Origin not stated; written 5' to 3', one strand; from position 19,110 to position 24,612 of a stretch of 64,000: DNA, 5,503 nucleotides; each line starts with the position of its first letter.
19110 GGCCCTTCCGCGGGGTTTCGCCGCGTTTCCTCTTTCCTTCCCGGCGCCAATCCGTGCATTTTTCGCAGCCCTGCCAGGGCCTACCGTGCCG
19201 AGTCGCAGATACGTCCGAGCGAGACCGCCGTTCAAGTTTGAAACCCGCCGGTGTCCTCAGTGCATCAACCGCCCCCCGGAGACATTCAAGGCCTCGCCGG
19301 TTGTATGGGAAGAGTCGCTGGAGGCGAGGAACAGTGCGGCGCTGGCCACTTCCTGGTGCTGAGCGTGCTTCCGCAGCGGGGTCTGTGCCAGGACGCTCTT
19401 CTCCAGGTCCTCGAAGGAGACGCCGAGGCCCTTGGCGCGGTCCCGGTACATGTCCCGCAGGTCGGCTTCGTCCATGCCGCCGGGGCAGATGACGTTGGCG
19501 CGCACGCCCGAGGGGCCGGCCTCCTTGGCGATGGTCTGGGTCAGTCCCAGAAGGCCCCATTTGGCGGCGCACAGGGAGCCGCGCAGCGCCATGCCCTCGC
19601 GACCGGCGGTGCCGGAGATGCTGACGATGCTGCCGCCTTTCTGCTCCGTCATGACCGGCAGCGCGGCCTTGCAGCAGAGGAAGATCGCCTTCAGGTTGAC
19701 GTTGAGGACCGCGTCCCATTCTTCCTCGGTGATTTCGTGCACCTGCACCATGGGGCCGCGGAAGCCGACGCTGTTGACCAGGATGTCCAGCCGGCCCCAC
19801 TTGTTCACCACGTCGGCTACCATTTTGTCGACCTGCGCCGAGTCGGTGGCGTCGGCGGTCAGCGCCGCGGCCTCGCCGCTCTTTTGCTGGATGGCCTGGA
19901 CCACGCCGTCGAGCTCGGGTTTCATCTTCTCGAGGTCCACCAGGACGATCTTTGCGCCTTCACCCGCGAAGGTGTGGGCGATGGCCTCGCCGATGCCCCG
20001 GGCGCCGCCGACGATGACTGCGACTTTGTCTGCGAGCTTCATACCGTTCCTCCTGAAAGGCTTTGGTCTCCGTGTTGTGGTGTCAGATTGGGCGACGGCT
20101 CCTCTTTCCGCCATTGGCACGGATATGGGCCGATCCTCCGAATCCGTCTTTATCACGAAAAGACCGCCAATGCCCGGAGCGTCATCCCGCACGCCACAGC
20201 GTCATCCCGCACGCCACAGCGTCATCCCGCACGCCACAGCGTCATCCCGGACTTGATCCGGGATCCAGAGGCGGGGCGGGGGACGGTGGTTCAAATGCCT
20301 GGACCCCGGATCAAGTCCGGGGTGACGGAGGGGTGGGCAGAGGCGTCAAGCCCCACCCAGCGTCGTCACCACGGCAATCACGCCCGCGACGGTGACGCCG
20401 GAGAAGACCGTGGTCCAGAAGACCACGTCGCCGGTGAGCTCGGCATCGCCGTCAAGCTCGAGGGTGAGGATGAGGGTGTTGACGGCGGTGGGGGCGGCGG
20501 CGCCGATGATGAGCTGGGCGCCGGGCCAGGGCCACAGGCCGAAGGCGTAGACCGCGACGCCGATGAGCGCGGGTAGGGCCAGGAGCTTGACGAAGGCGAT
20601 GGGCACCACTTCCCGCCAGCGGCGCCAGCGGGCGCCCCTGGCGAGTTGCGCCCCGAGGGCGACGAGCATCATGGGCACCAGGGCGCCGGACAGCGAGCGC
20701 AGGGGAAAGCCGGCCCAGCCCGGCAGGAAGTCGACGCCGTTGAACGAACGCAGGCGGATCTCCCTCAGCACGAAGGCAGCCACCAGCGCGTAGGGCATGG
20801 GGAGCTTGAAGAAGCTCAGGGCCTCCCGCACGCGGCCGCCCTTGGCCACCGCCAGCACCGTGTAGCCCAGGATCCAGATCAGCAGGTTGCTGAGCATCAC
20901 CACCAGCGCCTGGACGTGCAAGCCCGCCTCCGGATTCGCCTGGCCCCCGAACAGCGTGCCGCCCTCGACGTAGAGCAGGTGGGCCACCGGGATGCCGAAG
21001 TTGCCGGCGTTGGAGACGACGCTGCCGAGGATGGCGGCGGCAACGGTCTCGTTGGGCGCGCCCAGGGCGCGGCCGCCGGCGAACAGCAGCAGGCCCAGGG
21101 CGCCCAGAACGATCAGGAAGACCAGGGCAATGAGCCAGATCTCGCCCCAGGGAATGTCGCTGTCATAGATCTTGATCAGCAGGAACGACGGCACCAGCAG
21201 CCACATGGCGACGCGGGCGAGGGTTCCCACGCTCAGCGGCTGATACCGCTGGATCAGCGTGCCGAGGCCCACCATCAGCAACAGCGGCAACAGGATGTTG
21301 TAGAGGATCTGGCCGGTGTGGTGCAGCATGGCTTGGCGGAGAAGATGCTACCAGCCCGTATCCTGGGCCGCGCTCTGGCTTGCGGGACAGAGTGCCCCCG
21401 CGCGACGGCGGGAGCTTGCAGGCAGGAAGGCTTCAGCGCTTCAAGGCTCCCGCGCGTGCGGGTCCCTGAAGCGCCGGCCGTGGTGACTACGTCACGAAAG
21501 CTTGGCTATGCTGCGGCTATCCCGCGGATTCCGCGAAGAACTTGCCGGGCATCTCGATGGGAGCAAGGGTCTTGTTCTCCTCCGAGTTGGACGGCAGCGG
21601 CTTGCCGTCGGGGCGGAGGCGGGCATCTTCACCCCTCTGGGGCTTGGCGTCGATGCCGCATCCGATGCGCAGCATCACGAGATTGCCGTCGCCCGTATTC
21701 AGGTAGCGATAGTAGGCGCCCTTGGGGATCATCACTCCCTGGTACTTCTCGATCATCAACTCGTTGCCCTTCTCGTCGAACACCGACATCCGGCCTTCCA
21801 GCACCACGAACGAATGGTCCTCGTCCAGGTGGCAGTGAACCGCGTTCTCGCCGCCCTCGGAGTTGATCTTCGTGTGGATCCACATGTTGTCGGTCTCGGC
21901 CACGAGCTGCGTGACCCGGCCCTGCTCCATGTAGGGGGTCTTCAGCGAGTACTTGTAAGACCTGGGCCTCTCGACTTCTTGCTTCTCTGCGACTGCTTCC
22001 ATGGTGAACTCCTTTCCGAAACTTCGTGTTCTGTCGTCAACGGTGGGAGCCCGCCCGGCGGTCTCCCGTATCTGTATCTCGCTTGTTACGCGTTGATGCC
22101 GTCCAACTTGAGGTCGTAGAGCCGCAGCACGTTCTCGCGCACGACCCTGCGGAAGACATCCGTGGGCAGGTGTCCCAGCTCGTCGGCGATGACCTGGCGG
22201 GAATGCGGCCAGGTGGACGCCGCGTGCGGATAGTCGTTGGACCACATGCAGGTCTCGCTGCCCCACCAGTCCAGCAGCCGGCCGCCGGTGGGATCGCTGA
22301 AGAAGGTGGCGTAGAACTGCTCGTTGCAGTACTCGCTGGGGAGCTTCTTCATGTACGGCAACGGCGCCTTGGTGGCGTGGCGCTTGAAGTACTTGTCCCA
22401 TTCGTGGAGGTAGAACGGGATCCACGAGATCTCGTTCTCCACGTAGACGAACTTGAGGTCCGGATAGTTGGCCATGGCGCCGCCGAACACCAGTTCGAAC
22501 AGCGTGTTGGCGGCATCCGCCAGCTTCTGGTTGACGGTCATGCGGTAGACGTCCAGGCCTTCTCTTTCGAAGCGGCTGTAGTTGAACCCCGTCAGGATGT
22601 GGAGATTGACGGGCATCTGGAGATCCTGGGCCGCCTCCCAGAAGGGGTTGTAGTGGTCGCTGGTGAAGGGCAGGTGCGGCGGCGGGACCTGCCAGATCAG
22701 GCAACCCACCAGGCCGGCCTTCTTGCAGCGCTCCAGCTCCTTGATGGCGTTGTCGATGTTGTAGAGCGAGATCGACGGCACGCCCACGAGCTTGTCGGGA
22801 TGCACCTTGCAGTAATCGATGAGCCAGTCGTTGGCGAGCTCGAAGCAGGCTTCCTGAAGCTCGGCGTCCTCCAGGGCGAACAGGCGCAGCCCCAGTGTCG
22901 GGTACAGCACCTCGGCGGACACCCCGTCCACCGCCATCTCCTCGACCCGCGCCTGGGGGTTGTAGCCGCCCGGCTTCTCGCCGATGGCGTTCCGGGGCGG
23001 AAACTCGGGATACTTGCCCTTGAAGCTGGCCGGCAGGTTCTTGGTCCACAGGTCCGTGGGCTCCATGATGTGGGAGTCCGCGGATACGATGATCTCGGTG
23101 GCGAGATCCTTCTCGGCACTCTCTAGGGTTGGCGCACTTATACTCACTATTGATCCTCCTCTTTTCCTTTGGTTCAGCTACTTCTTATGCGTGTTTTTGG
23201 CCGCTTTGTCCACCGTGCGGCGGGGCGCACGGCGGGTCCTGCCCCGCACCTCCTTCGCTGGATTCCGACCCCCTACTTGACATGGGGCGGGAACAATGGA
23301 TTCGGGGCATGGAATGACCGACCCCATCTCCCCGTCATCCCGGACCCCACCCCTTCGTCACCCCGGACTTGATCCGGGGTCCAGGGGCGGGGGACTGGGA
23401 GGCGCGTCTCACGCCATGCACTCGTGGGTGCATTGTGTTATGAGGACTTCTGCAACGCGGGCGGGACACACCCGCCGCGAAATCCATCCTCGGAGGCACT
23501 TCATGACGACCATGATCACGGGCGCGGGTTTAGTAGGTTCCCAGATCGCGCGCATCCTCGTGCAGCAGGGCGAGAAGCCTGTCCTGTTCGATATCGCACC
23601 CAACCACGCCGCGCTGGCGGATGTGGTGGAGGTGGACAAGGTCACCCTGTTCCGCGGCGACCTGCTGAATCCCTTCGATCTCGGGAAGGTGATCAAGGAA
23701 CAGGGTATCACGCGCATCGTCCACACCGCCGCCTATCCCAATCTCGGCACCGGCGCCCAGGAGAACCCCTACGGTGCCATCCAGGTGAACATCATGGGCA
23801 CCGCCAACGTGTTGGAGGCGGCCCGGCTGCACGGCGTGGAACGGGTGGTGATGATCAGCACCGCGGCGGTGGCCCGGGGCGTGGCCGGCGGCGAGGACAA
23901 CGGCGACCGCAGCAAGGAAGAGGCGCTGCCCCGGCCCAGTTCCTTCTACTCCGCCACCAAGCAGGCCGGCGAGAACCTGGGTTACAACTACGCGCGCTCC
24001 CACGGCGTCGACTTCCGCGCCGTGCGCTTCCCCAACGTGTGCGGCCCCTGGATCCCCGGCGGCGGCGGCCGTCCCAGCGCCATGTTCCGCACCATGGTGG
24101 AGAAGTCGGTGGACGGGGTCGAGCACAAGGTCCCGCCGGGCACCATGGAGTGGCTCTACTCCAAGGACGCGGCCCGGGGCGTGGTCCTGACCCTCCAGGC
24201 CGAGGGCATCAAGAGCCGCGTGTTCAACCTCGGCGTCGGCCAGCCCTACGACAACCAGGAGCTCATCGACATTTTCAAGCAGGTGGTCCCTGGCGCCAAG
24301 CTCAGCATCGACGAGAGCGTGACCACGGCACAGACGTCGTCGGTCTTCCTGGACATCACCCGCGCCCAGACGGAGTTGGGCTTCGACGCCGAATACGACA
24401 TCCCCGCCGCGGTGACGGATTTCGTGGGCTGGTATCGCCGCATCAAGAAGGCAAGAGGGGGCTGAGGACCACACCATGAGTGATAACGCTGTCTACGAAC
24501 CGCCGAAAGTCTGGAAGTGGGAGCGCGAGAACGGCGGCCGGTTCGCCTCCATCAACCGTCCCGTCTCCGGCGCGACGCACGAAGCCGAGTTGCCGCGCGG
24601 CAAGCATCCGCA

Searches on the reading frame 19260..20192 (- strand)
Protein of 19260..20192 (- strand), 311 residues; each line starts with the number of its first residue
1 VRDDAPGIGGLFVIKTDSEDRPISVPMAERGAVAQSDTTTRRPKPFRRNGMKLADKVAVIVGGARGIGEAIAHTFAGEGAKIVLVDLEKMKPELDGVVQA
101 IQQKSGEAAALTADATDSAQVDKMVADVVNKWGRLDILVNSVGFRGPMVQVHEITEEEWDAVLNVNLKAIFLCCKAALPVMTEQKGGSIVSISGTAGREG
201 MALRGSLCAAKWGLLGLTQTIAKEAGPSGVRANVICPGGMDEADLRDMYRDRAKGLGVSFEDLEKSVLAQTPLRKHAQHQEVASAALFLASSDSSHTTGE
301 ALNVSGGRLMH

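Call 22: search_protein_families(library=pfam, proteins=[window:19260-20192:-], max_evalue=0.001)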
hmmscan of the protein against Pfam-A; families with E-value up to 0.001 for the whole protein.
window:19260-20192:- (311 aa): 4 families
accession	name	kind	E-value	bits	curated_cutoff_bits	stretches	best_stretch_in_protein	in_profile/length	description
PF13561.12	adh_short_C2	-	2e-59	201.5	27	1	64-307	3-234/236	Enoyl-(Acyl carrier protein) reductase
PF00106.31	adh_short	-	1.5e-53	181.6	26.6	1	56-247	1-188/195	short chain dehydrogenase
PF08659.16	KR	-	1.2e-07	32.3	22.6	1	59-176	4-122/180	KR domain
PF23441.1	SDR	-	1.5e-06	28.2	27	1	52-255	4-209/258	SDR-like rossmann domain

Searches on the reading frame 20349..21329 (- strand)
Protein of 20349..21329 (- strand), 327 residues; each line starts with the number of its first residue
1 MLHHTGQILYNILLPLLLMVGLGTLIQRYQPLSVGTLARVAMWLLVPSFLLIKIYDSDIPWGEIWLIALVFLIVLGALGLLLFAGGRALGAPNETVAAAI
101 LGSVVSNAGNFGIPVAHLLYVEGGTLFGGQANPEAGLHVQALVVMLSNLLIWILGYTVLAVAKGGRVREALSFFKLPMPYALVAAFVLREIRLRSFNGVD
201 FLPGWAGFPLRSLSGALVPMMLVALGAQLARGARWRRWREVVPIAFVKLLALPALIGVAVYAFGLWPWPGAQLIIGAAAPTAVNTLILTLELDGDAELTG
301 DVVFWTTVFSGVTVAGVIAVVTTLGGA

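Call 22: search_protein_families(library=pfam, proteins=[window:20349-21329:-], max_evalue=0.001)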
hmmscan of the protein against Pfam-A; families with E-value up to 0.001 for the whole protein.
window:20349-21329:- (327 aa): 1 family
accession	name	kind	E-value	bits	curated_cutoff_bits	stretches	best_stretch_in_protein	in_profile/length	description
PF03547.23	Mem_trans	-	8.1e-18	64.6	25.7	1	31-316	27-341/343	Membrane transport protein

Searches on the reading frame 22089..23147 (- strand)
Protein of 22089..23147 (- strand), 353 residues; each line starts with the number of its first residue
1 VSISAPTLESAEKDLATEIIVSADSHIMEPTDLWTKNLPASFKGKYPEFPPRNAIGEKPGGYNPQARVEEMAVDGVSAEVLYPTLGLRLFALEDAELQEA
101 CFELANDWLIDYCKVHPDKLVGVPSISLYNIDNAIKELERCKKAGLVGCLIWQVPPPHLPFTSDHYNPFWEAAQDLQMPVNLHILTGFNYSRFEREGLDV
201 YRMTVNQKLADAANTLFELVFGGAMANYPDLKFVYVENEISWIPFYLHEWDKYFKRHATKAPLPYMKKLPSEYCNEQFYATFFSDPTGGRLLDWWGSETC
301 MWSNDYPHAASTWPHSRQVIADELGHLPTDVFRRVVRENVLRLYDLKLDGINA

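Call 22: search_protein_families(library=pfam, proteins=[window:22089-23147:-], max_evalue=0.001)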
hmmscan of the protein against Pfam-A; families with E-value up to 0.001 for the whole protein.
window:22089-23147:- (353 aa): 1 family
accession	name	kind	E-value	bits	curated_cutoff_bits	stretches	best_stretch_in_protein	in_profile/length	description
PF04909.20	Amidohydro_2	-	1.9e-23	84.1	26.4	1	56-346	18-289/289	Amidohydrolase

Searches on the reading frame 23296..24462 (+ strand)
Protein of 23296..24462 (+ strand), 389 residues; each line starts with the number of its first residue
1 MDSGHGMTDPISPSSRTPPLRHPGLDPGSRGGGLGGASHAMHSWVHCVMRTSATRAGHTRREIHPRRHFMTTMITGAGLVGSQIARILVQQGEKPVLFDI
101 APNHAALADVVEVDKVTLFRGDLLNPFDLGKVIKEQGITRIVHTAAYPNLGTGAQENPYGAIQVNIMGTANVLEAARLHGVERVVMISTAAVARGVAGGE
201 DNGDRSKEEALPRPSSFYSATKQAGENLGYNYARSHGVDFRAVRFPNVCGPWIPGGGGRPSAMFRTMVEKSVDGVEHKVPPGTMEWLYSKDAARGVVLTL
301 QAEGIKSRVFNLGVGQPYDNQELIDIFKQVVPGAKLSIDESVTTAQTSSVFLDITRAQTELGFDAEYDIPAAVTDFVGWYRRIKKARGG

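Call 22: search_protein_families(library=pfam, proteins=[window:23296-24462:+], max_evalue=0.001)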
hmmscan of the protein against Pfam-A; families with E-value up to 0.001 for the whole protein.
window:23296-24462:+ (389 aa): 7 families
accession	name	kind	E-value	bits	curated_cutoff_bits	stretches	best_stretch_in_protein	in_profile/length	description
PF01370.27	Epimerase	-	7.5e-37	127.5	20.9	1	73-313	2-240/240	NAD dependent epimerase/dehydratase family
PF16363.11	GDP_Man_Dehyd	-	8.6e-24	85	27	1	74-373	2-329/332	GDP-mannose 4,6 dehydratase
PF01073.25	3Beta_HSD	-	5.9e-16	58.8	22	1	74-228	3-156/280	3-beta hydroxysteroid dehydrogenase/isomerase family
PF02719.21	Polysacc_synt_2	-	2.1e-14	53.9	20.2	1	73-191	2-130/293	Polysaccharide biosynthesis protein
PF04321.23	RmlD_sub_bind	-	9.5e-12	45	27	1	70-229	1-136/287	RmlD substrate binding domain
PF13460.12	NAD_binding_10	-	3.5e-10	40.5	27.2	1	77-203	3-112/184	NAD(P)H-binding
PF07993.18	NAD_binding_4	-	3.3e-08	33.5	20.1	1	114-257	61-216/258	Male sterility protein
